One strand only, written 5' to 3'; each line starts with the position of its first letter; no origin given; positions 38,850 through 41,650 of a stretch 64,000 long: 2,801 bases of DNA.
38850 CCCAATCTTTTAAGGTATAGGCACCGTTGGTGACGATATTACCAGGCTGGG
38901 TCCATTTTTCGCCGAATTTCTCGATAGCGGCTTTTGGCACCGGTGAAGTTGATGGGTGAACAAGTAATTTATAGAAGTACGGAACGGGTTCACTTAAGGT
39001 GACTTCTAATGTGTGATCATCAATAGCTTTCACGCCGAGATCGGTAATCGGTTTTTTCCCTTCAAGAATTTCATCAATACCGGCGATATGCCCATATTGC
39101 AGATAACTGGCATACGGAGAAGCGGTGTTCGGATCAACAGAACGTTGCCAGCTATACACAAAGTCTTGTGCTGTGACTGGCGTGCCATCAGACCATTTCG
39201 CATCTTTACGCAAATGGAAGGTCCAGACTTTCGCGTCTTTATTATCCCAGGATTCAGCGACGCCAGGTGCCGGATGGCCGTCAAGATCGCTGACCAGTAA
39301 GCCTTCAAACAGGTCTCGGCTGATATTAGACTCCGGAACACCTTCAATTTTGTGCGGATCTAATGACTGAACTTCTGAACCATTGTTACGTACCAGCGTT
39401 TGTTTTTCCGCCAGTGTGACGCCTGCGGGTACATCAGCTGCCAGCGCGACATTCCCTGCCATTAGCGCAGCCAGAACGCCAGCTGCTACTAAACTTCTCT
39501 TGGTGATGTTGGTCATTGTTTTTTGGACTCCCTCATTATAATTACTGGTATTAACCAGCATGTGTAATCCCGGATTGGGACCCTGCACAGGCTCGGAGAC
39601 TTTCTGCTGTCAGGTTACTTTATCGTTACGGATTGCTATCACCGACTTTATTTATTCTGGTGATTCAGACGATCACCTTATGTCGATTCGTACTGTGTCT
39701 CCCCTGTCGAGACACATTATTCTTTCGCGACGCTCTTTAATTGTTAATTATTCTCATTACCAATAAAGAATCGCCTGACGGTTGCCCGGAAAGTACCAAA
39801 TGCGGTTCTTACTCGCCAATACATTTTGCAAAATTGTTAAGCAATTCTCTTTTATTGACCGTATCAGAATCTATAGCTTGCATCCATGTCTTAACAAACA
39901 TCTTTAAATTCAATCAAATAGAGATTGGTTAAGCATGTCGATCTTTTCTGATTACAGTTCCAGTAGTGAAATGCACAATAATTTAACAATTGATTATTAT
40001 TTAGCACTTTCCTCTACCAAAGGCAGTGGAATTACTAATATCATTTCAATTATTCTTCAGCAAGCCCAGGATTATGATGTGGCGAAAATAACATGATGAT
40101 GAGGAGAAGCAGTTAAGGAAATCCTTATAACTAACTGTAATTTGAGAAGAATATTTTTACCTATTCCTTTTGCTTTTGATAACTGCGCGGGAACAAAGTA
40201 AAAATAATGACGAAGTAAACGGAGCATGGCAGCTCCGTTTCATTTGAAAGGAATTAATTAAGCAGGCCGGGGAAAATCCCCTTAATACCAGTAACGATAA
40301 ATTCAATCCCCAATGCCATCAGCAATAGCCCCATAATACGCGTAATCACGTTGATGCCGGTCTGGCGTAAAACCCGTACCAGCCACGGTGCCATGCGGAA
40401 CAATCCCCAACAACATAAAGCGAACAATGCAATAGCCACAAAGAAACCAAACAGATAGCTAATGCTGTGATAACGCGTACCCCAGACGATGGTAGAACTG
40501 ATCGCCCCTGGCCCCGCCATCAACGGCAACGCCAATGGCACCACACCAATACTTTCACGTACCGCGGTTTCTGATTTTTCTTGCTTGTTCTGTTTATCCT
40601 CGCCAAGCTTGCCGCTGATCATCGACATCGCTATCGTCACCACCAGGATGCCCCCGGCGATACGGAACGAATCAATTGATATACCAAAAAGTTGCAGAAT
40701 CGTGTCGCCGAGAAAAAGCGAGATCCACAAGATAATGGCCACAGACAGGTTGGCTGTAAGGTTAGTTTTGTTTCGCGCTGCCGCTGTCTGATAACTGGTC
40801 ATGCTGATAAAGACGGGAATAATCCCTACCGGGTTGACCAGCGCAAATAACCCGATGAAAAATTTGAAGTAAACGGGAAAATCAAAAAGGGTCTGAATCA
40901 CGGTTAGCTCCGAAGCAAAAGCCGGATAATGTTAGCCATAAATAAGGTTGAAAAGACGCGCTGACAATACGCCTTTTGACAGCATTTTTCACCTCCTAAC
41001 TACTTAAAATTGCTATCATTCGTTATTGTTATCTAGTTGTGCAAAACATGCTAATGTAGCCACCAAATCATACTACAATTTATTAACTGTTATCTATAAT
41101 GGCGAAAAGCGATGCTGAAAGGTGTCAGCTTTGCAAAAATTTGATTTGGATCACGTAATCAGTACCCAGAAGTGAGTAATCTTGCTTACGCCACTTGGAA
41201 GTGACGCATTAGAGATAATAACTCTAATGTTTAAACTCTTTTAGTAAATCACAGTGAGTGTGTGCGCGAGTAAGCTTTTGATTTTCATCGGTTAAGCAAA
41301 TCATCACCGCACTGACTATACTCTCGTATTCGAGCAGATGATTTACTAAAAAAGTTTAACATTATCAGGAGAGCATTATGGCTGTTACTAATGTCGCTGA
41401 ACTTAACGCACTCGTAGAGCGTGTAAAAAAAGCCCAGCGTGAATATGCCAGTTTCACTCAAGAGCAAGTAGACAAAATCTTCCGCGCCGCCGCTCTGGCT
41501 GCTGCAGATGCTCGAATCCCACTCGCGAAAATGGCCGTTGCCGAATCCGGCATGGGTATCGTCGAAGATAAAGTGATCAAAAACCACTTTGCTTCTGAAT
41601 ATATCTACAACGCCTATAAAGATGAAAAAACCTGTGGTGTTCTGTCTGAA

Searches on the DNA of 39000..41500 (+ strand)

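Call 3: search_dna_similar(query=window:39517-40253:+, collection=ecoli_genomes, mode=near, max_rows=30, rows=spread)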
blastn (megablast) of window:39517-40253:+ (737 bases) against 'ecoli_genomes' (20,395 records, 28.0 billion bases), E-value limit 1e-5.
Records with a match: 5424; places in all: 5524; records where one place covers at least 80% of the query: 5341.
Genomes with a match: 5423 of 5426; with a place that covers at least 80% of the query: 5340. Places per genome that has any: lowest 1, median 1, highest 3. On chromosomes: 5511 places; on plasmids: 13.
Best place of each record, by identity: >=99% 405; 95-99% 5013; 90-95% 6.
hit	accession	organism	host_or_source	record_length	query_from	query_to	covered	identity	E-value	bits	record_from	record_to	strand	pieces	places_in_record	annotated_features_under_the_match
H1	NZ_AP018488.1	Escherichia coli O157:H7 strain PV15-279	Homo sapiens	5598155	1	737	100%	100.0%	0e+0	1362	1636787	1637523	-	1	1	none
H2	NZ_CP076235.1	Escherichia coli O157:H7 strain 9.1_Anguil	Rectal swab of live bovine cattle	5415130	1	737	100%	100.0%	0e+0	1362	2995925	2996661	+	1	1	none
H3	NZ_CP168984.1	Escherichia coli strain UTME-3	Veal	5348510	1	737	100%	99.0%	0e+0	1323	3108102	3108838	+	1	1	none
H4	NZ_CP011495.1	Escherichia coli strain NCM3722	Homo sapiens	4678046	1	737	100%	98.8%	0e+0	1312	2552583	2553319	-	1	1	hypothetical protein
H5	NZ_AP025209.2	Escherichia coli strain 2017.06.04CC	Homo sapiens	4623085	1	737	100%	98.8%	0e+0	1312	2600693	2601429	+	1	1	hypothetical protein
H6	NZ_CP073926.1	Escherichia coli strain MB98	Poultry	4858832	1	737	100%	98.8%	0e+0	1312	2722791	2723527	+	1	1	hypothetical protein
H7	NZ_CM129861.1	Escherichia coli strain SW070919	wastewater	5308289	1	737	100%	98.8%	0e+0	1312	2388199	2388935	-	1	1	hypothetical protein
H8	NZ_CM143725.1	Escherichia coli strain CFIAFB20180540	food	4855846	1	737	100%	98.8%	0e+0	1312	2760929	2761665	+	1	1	hypothetical protein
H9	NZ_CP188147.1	Escherichia coli strain TUM23337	Laboratory developed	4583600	1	737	100%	98.7%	0e+0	1323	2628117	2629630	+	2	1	IS1-like element IS1A family transposase | hypothetical protein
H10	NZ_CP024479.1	Escherichia coli strain 2011C-4315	Homo sapiens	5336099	1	737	100%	98.6%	0e+0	1306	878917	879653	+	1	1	hypothetical protein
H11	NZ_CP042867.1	Escherichia coli strain ATCC BAA-196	missing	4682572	1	737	100%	98.6%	0e+0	1306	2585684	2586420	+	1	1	hypothetical protein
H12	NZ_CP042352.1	Escherichia coli strain RM9513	crow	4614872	1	737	100%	98.6%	0e+0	1306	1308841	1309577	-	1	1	none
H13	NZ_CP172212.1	Escherichia coli strain GF8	chicken meat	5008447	1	737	100%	98.6%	0e+0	1306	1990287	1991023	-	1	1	hypothetical protein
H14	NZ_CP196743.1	Escherichia coli strain FXCREC004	Homo sapiens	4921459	1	737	100%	98.6%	0e+0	1306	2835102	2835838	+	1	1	hypothetical protein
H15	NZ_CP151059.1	Escherichia coli strain 20KM2300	Dog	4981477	1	737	100%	98.6%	0e+0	1306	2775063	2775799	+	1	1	none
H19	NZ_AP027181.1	Escherichia coli strain 98E11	Homo sapiens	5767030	1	737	100%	98.5%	0e+0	1301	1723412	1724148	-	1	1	hypothetical protein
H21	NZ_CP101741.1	Escherichia coli strain FY26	avian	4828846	1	737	100%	98.4%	0e+0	1295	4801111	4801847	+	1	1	hypothetical protein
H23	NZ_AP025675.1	Escherichia coli strain Rb-3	Homo sapiens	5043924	1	737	100%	98.2%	0e+0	1290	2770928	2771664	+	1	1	hypothetical protein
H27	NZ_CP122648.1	Escherichia coli strain ETEC4077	Sus scrofa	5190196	1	737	100%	98.1%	0e+0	1284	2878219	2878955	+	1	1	none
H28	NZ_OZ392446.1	Escherichia coli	Gallus gallus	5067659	1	737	100%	98.1%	0e+0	1284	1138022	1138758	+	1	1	none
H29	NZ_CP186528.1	Escherichia coli strain ECOCN22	Canis lupus familiaris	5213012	1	737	100%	97.8%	0e+0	1273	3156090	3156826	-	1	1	hypothetical protein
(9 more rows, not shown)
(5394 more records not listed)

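Call 4: search_rna_families(source=window, start=39000, end=41500, threshold=evalue, max_evalue=1)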
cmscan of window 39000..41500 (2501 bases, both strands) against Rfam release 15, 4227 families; matches with E-value up to 1: 2.
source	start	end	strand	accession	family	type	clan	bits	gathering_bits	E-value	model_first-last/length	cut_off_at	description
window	39827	39988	-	RF00445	MIR399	Gene; miRNA;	-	19.4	57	0.48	1-117/117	no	mir-399 microRNA precursor family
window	41196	41227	+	RF01295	SCARNA7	Gene; snRNA; snoRNA; scaRNA;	-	18.3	65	0.11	1-330/330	no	Small Cajal body-specific RNA 7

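Call 6: get_annotated_region(hit=H4, flank=1500)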
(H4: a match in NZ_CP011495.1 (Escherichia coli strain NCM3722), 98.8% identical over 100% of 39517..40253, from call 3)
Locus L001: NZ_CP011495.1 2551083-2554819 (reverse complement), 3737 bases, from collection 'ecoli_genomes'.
description: Escherichia coli strain NCM3722 isolate K-12 chromosome, complete genome
organism: Escherichia coli strain NCM3722 (NCBI taxid 562)
replicon: chromosome; assembly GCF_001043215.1
host: Homo sapiens; source: -; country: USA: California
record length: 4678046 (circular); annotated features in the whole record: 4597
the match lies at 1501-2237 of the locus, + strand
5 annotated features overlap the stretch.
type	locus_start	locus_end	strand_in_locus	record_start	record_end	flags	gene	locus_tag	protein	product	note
CDS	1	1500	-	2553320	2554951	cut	oppA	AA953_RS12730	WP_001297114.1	oligopeptide ABC transporter substrate-binding protein OppA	-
CDS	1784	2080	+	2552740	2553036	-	-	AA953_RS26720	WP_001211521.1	hypothetical protein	-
CDS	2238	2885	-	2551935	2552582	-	ychE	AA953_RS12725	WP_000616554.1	NAAT family transporter YchE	-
CDS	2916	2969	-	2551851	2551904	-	ychE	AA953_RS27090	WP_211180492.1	protein YchT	-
CDS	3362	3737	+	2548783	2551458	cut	adhE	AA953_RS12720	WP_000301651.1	bifunctional acetaldehyde-CoA/alcohol dehydrogenase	-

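Call 7: get_annotated_region(hit=H1, flank=1500)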
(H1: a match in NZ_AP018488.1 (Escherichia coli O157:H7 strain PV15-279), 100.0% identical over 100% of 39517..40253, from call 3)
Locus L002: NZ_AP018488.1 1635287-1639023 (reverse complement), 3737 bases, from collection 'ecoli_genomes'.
description: Escherichia coli O157:H7 strain PV15-279 chromosome, complete genome
organism: Escherichia coli O157:H7 strain PV15-279 (NCBI taxid 83334)
replicon: chromosome; assembly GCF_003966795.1
host: Homo sapiens; source: -; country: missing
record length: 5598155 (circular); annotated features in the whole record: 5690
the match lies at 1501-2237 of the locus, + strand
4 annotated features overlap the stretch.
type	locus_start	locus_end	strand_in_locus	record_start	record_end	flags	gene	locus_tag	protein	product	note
CDS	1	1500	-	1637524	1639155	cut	oppA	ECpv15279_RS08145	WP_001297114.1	oligopeptide ABC transporter substrate-binding protein OppA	-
CDS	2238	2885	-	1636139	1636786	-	ychE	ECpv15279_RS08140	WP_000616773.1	NAAT family transporter YchE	-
CDS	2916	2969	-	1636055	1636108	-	ychE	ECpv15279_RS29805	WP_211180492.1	protein YchT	-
CDS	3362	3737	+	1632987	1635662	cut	adhE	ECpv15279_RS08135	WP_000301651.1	bifunctional acetaldehyde-CoA/alcohol dehydrogenase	-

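Call 8: get_annotated_region(hit=H12, flank=1500)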
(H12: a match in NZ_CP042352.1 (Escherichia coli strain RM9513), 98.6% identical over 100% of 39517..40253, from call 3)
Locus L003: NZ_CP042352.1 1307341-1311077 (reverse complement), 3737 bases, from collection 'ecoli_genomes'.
description: Escherichia coli strain RM9513 chromosome, complete genome
organism: Escherichia coli strain RM9513 (NCBI taxid 562)
replicon: chromosome; assembly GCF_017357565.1
host: crow; source: cloacal swab; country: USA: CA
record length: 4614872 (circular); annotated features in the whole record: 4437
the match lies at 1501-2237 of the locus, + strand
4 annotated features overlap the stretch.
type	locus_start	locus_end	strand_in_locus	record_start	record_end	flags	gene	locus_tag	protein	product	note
CDS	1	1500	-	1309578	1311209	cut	oppA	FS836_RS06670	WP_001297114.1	oligopeptide ABC transporter substrate-binding protein OppA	-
CDS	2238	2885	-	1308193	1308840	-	ychE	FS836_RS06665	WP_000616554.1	NAAT family transporter YchE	-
CDS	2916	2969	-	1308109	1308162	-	ychE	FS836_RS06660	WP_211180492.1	protein YchT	-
CDS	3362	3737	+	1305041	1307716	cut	adhE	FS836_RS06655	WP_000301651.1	bifunctional acetaldehyde-CoA/alcohol dehydrogenase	-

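Call 45: get_annotated_region(hit=H15, flank=300)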
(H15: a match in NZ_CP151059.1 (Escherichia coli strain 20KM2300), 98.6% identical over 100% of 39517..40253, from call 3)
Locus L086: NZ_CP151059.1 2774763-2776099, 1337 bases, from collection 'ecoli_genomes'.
description: Escherichia coli strain 20KM2300 chromosome, complete genome
organism: Escherichia coli strain 20KM2300 (NCBI taxid 562)
replicon: chromosome; assembly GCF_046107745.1
host: Dog; source: wound; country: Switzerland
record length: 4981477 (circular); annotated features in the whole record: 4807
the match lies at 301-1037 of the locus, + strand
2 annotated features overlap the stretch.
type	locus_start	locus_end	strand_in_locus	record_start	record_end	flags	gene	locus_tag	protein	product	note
CDS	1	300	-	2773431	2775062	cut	oppA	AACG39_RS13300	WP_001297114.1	oligopeptide ABC transporter substrate-binding protein OppA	-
CDS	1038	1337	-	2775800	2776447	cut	ychE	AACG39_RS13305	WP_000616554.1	NAAT family transporter YchE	-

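Call 46: get_annotated_region(hit=H27, flank=300)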
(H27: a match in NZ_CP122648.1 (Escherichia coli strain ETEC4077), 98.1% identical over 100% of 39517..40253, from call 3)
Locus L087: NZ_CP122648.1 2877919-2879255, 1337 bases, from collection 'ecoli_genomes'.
description: Escherichia coli strain ETEC4077 chromosome, complete genome
organism: Escherichia coli strain ETEC4077 (NCBI taxid 562)
replicon: chromosome; assembly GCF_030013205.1
host: Sus scrofa; source: feces; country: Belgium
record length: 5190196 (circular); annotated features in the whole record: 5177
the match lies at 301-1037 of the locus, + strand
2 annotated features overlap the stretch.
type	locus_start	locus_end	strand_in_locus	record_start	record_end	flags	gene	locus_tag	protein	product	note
CDS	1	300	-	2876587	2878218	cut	oppA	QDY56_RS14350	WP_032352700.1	oligopeptide ABC transporter substrate-binding protein OppA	-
CDS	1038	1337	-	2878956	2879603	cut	ychE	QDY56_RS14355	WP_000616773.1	NAAT family transporter YchE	-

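Call 47: get_annotated_region(hit=H28, flank=300)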
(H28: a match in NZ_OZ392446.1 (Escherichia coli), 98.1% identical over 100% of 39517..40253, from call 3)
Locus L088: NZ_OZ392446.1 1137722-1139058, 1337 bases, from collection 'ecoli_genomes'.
description: Escherichia coli isolate DG343-1 chromosome 4
organism: Escherichia coli (NCBI taxid 562)
replicon: chromosome; assembly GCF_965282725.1
host: Gallus gallus; source: chicken; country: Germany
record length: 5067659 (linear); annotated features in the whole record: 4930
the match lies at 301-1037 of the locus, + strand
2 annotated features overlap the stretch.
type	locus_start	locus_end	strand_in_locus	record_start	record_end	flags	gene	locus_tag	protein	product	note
CDS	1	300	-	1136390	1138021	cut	oppA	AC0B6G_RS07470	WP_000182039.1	oligopeptide ABC transporter substrate-binding protein OppA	-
CDS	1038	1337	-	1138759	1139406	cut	ychE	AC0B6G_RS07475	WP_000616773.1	NAAT family transporter YchE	-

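Call 48: get_annotated_region(hit=H29, flank=300)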
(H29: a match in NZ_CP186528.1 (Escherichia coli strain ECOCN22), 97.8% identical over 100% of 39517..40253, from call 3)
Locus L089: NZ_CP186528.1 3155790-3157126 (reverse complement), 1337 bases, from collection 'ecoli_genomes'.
description: Escherichia coli strain ECOCN22 chromosome, complete genome
organism: Escherichia coli strain ECOCN22 (NCBI taxid 562)
replicon: chromosome; assembly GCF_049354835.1
host: Canis lupus familiaris; source: dog; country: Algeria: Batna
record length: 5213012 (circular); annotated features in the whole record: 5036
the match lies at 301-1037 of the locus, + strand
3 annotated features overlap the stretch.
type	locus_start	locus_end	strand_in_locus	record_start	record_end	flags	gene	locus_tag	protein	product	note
CDS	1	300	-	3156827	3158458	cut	oppA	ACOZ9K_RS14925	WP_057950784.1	oligopeptide ABC transporter substrate-binding protein OppA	-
CDS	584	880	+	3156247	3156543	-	-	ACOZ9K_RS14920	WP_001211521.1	hypothetical protein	-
CDS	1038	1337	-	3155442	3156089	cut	ychE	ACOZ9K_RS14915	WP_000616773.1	NAAT family transporter YchE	-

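Call 49: get_annotated_region(hit=H23, flank=300)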
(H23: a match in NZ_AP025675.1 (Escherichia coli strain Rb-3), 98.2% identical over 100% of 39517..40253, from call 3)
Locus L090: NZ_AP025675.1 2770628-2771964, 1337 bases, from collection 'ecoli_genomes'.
description: Escherichia coli strain Rb-3 chromosome, complete genome
organism: Escherichia coli strain Rb-3 (NCBI taxid 562)
replicon: chromosome; assembly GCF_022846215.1
host: Homo sapiens; source: -; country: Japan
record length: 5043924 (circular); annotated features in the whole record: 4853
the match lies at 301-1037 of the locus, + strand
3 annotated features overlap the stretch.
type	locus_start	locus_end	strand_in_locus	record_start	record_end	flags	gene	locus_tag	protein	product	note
CDS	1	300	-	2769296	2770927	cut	oppA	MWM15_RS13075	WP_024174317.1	oligopeptide ABC transporter substrate-binding protein OppA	-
CDS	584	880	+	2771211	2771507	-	-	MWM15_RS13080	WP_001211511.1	hypothetical protein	-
CDS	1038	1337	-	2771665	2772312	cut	ychE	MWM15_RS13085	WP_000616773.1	NAAT family transporter YchE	-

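Call 50: get_annotated_region(hit=H19, flank=300)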
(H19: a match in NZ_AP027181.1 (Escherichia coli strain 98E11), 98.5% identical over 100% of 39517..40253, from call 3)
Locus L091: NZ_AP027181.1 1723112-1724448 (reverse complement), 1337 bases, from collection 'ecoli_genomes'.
description: Escherichia coli strain 98E11 chromosome, complete genome
organism: Escherichia coli strain 98E11 (NCBI taxid 562)
replicon: chromosome; assembly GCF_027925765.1
host: Homo sapiens; source: missing; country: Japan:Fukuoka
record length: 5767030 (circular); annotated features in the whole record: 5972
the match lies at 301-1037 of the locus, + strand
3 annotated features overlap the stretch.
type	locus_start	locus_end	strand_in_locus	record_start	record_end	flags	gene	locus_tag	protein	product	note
CDS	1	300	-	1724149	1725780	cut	oppA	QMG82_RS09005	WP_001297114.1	oligopeptide ABC transporter substrate-binding protein OppA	-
CDS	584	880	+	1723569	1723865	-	-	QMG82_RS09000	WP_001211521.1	hypothetical protein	-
CDS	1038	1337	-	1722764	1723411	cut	ychE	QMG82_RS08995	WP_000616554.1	NAAT family transporter YchE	-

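Call 51: get_annotated_region(hit=H21, flank=300)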
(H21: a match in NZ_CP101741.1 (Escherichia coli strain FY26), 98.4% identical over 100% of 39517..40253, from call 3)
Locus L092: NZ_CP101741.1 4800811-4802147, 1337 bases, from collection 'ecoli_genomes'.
description: Escherichia coli strain FY26 chromosome, complete genome
organism: Escherichia coli strain FY26 (NCBI taxid 562)
replicon: chromosome; assembly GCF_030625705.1
host: avian; source: -; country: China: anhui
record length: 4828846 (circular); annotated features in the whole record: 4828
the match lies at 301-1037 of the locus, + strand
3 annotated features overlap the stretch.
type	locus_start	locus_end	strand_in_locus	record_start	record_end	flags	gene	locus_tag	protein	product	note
CDS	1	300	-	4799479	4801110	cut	oppA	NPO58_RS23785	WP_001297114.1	oligopeptide ABC transporter substrate-binding protein OppA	-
CDS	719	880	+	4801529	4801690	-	-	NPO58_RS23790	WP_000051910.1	hypothetical protein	-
CDS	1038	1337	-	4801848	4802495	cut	ychE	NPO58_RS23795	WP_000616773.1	NAAT family transporter YchE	-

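Call 52: get_annotated_region(hit=H3, flank=300)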
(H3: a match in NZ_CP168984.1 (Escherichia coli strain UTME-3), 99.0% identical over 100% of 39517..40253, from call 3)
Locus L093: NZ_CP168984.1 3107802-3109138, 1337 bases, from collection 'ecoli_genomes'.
description: Escherichia coli strain UTME-3 chromosome, complete genome
organism: Escherichia coli strain UTME-3 (NCBI taxid 562)
replicon: chromosome; assembly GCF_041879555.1
host: -; source: Veal; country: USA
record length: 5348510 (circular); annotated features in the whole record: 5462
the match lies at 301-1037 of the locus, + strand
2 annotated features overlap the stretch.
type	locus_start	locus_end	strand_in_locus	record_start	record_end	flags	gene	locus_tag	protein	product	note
CDS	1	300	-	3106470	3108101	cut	oppA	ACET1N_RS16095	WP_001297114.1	oligopeptide ABC transporter substrate-binding protein OppA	-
CDS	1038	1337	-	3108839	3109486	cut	ychE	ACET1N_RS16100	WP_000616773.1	NAAT family transporter YchE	-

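Call 64: search_dna_similar(query=window:39892-39921:+, collection=ecoli_genomes, mode=near, max_evalue=10, max_rows=5)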
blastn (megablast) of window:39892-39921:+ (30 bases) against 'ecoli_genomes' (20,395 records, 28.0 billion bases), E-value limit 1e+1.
Records with a match: 437; places in all: 439; records where one place covers at least 80% of the query: 437.
Genomes with a match: 437 of 5426; with a place that covers at least 80% of the query: 437. Places per genome that has any: lowest 1, median 1, highest 2. On chromosomes: 438 places; on plasmids: 1.
Best place of each record, by identity: >=99% 437.
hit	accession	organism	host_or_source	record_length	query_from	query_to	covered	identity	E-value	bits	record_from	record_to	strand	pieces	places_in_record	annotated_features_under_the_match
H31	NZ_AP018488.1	Escherichia coli O157:H7 strain PV15-279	Homo sapiens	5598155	1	30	100%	100.0%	1e-6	57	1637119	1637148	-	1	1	none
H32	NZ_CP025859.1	Escherichia coli strain 504239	Homo sapiens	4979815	1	30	100%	100.0%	1e-6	57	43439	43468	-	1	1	none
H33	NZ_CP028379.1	Escherichia coli O145 str. RM9872 strain RM9872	Bos taurus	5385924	1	30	100%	100.0%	1e-6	57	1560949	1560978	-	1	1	none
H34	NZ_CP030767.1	Escherichia coli strain 2017C-4109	missing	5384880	1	30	100%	100.0%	1e-6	57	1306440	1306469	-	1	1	none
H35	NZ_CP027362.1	Escherichia coli strain 95-3192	missing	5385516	1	30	100%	100.0%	1e-6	57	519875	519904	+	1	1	none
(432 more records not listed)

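Call 65: search_dna_similar(query=L001:1876-1905:+, collection=ecoli_genomes, mode=near, max_evalue=10, max_rows=5)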
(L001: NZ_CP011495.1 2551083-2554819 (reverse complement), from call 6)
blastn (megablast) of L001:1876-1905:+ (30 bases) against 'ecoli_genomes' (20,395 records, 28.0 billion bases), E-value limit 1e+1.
Records with a match: 4198; places in all: 4204; records where one place covers at least 80% of the query: 4198.
Genomes with a match: 4197 of 5426; with a place that covers at least 80% of the query: 4197. Places per genome that has any: lowest 1, median 1, highest 3. On chromosomes: 4194 places; on plasmids: 10.
Best place of each record, by identity: >=99% 4198.
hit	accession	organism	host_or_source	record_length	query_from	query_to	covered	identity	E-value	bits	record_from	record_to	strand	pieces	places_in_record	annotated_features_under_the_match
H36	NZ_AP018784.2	Escherichia coli strain SK1144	-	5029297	1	30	100%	100.0%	1e-6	57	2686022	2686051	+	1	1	none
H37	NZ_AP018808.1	Escherichia coli strain E2865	Bos taurus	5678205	1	30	100%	100.0%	1e-6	57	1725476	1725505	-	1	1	hypothetical protein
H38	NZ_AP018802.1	Escherichia coli strain E2863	Bos taurus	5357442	1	30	100%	100.0%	1e-6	57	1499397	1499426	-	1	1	hypothetical protein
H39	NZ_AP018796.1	Escherichia coli strain E2855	Bos taurus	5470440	1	30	100%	100.0%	1e-6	57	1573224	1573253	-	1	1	hypothetical protein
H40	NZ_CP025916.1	Escherichia coli strain 120899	Homo sapiens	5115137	1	30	100%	100.0%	1e-6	57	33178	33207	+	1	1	hypothetical protein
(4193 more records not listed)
